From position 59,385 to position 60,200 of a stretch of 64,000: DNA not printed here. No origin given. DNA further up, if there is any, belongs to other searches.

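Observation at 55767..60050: Two uncharacterised small genes inside the defense island (candidate novel defense or anti-defense components)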

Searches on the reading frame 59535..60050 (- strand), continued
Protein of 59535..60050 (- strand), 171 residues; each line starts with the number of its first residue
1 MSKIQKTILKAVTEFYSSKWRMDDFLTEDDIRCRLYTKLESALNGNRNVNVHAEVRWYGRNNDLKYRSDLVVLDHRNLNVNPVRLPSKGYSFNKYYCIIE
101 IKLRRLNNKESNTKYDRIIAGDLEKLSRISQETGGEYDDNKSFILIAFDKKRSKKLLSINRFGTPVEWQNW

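Call 75: find_encoding_contigs(protein=window:59535-60050:-, flank=10000, max_places=3)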
Protein window:59535-60050:- (171 aa): 1 contig read that carries it; 1 place shown.
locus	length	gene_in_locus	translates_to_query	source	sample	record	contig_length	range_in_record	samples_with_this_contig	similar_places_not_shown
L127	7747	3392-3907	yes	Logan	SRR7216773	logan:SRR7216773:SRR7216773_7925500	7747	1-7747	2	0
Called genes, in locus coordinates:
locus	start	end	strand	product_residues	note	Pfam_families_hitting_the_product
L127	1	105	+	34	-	?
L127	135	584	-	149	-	PF03852:Vsr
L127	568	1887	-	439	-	PF00145:DNA_methylase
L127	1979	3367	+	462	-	PF02976:MutH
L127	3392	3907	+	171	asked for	-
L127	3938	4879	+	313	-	PF08878:HamA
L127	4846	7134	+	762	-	PF00270:DEAD, PF04851:ResIII, PF00271:Helicase_C (weak)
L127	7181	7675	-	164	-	-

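Call 97: search_dna_similar(query=window:59535-60050:-, collection=phages, mode=protein, max_evalue=0.001)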
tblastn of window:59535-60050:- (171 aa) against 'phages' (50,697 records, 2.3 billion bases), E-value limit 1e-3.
No match.

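Call 99: list_cluster_members(proteins=[P0001, P0081, P0223, P0003])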
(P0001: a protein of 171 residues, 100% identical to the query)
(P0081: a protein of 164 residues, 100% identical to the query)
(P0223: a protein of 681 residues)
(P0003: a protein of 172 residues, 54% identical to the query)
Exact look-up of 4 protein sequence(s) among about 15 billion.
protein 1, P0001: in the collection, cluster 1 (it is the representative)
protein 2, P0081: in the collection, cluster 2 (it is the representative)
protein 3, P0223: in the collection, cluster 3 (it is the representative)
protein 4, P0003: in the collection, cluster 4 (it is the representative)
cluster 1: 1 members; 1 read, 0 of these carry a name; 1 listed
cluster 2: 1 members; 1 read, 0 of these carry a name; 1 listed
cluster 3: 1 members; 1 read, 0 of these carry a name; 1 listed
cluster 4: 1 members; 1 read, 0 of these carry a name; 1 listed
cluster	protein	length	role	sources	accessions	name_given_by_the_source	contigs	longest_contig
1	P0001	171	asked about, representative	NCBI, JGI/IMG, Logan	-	-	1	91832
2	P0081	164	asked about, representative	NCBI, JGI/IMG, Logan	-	-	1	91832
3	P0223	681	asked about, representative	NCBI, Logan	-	-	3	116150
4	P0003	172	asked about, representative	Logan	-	-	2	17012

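Call 100: find_encoding_contigs(protein=P0223, flank=8000, max_places=2)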
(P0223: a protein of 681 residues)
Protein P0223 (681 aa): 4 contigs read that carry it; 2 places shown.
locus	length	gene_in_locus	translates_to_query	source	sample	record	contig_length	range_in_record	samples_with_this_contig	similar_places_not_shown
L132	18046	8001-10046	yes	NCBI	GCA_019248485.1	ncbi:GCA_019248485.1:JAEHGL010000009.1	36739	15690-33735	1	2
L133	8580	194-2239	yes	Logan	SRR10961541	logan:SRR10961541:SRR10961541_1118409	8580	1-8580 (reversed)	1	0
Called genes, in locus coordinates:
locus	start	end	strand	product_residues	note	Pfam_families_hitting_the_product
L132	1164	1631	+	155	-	-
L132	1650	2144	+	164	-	-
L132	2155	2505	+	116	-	PF12675:DUF3795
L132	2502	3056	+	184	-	PF01966:HD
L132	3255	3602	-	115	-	-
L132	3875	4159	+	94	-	PF09907:HigB_toxin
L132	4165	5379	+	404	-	PF06114:Peptidase_M78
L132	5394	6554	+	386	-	PF14350:Beta_protein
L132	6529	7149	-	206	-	PF26915:Phage_P4_cII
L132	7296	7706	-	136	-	PF13248:Zn_ribbon_3 (weak)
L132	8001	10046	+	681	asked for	PF18928:DUF5677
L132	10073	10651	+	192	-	-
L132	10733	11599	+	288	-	-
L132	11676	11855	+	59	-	-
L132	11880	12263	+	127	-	PF12728:HTH_17 (weak)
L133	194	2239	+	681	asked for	PF18928:DUF5677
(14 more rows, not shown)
